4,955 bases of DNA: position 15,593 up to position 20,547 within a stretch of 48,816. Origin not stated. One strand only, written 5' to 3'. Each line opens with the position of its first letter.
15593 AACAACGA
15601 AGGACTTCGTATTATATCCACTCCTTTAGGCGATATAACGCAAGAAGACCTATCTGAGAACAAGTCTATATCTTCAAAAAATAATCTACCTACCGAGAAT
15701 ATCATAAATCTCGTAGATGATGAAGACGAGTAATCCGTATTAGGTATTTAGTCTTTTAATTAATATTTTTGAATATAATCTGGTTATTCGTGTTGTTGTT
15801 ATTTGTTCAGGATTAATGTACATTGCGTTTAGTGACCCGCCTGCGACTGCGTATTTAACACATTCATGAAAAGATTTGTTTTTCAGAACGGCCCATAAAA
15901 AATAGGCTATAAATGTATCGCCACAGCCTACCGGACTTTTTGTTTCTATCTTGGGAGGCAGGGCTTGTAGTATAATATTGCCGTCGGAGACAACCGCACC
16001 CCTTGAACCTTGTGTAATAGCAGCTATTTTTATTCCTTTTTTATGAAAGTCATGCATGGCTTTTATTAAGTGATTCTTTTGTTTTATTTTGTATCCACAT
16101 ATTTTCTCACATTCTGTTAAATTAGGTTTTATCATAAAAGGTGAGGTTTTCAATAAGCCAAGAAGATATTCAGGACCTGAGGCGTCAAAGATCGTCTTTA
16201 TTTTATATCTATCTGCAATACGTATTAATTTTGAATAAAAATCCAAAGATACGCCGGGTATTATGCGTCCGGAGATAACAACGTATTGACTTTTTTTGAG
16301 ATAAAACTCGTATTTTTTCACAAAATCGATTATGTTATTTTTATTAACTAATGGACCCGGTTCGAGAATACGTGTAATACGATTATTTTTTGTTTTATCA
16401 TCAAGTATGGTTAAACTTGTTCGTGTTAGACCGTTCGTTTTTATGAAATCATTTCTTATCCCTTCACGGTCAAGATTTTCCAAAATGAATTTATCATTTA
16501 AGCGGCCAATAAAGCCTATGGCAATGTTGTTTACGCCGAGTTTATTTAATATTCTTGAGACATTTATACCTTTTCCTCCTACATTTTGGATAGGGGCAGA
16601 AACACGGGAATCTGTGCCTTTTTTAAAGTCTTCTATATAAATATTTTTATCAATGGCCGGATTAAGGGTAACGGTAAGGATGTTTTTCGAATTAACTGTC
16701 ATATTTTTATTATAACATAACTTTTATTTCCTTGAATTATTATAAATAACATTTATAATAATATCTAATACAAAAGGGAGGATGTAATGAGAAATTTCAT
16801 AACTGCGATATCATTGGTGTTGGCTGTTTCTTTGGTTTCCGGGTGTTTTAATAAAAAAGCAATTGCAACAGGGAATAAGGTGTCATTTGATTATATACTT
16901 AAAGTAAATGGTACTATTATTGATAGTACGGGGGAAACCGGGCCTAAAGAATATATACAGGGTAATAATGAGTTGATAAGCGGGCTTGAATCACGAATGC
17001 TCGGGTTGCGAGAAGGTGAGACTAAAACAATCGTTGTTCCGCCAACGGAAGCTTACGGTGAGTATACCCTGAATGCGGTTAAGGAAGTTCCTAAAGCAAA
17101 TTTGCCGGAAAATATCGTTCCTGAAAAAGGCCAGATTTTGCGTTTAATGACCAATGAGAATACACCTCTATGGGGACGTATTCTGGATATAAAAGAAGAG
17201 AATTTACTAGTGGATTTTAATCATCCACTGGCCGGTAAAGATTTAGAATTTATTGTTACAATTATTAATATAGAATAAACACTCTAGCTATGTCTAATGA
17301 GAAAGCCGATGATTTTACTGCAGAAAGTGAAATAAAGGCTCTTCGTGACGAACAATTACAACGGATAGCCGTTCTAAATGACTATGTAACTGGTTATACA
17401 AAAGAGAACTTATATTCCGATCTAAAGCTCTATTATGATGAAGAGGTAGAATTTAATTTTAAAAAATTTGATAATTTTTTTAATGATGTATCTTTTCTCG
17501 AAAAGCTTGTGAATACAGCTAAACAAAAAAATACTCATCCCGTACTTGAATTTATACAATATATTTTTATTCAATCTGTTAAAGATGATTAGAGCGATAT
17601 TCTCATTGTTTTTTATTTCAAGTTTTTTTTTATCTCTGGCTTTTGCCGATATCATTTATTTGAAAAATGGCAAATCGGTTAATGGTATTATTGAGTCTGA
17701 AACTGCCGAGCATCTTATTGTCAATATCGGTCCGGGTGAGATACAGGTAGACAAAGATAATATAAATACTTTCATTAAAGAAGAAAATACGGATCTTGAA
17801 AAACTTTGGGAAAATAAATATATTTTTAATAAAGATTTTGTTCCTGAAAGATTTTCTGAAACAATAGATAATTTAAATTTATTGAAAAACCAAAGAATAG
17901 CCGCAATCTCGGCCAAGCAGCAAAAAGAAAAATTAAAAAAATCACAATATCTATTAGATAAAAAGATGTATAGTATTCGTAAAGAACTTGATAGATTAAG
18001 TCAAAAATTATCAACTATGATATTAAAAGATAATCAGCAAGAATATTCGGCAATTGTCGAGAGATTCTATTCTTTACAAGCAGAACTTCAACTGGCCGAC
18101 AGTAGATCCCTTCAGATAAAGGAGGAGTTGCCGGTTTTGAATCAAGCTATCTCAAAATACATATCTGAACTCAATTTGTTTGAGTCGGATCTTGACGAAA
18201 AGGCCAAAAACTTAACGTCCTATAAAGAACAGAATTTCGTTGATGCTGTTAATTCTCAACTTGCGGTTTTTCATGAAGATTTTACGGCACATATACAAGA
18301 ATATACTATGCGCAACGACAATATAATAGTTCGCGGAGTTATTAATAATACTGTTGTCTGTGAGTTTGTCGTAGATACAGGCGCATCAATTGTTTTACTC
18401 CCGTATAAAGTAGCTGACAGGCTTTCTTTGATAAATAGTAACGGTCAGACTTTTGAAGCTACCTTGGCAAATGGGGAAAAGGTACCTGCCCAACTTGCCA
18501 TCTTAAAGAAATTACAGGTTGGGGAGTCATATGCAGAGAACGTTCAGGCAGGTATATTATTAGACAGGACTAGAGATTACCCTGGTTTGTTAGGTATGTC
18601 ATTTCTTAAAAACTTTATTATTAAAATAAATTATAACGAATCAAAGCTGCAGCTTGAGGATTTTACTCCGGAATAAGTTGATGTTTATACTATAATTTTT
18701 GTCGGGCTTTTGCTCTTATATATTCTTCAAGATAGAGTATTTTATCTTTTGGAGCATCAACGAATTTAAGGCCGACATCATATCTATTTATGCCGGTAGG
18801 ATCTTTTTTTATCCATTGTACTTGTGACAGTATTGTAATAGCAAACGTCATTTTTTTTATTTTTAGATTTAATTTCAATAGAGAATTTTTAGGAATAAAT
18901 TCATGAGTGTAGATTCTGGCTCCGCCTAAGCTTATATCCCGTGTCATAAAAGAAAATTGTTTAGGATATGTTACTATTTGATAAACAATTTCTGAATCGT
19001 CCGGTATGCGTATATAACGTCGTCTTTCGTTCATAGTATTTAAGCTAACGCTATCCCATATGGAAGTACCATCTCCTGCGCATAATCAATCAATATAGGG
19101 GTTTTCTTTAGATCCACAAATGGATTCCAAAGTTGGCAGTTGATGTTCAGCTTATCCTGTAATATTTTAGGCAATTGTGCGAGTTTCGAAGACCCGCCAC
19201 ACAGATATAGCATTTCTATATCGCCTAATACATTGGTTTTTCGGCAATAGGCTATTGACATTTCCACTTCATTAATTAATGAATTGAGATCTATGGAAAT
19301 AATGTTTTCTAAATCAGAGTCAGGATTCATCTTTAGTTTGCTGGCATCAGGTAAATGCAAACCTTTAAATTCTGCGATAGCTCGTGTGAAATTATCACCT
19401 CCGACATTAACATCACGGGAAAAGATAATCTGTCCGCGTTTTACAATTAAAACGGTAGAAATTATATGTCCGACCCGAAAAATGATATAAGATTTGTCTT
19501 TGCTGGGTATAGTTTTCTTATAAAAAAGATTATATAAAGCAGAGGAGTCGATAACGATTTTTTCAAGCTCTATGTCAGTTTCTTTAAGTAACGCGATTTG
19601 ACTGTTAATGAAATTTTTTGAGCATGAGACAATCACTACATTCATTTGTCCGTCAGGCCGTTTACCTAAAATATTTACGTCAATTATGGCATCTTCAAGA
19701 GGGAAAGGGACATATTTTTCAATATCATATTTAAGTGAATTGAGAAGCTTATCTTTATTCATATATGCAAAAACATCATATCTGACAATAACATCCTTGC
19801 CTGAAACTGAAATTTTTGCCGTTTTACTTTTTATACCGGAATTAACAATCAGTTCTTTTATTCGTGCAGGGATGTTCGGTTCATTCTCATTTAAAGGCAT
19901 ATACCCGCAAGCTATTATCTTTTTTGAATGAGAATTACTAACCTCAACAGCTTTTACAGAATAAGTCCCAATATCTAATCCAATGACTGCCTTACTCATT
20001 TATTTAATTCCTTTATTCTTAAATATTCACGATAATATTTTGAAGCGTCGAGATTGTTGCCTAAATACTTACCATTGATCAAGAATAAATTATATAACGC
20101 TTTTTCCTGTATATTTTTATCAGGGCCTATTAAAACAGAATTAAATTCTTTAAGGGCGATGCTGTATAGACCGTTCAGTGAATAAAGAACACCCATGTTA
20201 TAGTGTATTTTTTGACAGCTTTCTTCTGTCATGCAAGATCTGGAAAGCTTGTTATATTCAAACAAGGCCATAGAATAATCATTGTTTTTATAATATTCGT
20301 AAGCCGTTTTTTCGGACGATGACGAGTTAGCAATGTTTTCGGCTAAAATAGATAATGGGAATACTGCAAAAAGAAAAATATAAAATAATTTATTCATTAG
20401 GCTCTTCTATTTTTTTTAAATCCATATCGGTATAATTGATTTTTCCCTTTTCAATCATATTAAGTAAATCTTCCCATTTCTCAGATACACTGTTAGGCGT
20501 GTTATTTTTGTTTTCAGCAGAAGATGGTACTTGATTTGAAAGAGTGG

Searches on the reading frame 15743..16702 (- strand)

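Call 35: search_protein_families(library=pfam, proteins=[window:15743-16702:-], max_evalue=0.001)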
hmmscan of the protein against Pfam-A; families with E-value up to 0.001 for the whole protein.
window:15743-16702:- (320 aa): 2 families
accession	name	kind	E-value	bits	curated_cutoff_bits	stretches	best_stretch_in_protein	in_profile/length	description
PF00294.29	PfkB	-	6.9e-44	150.8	25.8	1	15-293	5-290/302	pfkB family carbohydrate kinase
PF08543.17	Phos_pyr_kin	-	3.1e-06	27.2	27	1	189-285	121-224/246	Phosphomethylpyrimidine kinase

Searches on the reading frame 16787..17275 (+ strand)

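Call 35: search_protein_families(library=pfam, proteins=[window:16787-17275:+], max_evalue=0.001)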
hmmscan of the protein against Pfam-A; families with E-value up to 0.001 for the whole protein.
window:16787-17275:+ (163 aa): 1 family
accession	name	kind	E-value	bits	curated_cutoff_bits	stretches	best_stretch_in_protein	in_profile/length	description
PF00254.34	FKBP_C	-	1.2e-11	45.1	21.1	1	24-99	3-80/94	FKBP-type peptidyl-prolyl cis-trans isomerase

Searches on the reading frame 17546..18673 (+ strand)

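Call 35: search_protein_families(library=pfam, proteins=[window:17546-18673:+], max_evalue=0.001)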
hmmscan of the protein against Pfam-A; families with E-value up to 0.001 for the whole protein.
window:17546-18673:+ (376 aa): 2 families
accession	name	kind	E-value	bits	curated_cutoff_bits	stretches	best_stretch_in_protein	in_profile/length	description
PF13975.11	gag-asp_proteas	-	7.2e-16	59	28.2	1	263-356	2-92/92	gag-polyprotein putative aspartyl protease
PF13650.11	Asp_protease_2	-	1.7e-14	54.7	24.3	1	263-353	2-90/90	Aspartyl protease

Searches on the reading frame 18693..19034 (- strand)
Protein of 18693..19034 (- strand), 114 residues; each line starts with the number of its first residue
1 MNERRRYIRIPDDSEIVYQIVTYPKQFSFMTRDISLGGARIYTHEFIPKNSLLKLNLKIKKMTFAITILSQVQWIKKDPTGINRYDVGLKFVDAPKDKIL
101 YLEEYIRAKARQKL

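Call 35: search_protein_families(library=pfam, proteins=[window:18693-19034:-], max_evalue=0.001)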
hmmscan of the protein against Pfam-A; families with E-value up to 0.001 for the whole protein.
window:18693-19034:- (114 aa): 1 family
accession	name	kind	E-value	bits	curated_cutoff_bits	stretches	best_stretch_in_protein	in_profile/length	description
PF07238.19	PilZ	-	3.7e-11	43.7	22.5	1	3-107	1-101/102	PilZ domain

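Call 52: search_protein_families(library=padloc, proteins=[window:18693-19034:-], max_evalue=0.01)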
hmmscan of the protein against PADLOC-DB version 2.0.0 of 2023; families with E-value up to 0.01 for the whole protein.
window:18693-19034:- (114 aa): 0 families
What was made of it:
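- On Avs / antiphage STAND systems: PADLOC gave 0 hits (call 52).
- No PADLOC hit (call 52).
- Tried and rejected: The PADLOC defence models gave no hit (call 52).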

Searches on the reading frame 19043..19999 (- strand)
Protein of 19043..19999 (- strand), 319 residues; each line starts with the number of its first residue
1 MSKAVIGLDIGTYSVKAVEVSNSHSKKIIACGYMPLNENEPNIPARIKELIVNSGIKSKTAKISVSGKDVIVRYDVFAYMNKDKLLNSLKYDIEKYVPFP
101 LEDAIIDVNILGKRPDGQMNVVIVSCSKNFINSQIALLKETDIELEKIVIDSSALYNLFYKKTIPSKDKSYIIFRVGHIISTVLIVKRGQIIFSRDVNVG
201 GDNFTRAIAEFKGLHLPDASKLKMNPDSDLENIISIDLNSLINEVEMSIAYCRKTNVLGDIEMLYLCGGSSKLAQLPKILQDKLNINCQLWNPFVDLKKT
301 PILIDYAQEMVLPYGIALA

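Call 35: search_protein_families(library=pfam, proteins=[window:19043-19999:-], max_evalue=0.001)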
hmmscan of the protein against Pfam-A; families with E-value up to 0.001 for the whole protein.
window:19043-19999:- (319 aa): 3 families
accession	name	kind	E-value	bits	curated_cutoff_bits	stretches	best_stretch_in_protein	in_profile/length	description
PF11104.14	PilM_2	-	6.9e-35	121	27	1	7-299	1-313/340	Type IV pilus assembly protein PilM;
PF14450.12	FtsA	-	3.5e-07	31.1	31.8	1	177-294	6-114/127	Cell division protein FtsA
PF06723.19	MreB_Mbl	-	6.6e-05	22.3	27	0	170-211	146-187/327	MreB/Mbl protein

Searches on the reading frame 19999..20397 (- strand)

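Call 35: search_protein_families(library=pfam, proteins=[window:19999-20397:-], max_evalue=0.001)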
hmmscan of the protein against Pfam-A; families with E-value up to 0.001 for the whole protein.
window:19999-20397:- (133 aa): 1 family
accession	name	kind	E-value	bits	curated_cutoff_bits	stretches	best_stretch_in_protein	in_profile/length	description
PF07719.23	TPR_2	-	8.8e-05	22.8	27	0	63-88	2-27/34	Tetratricopeptide repeat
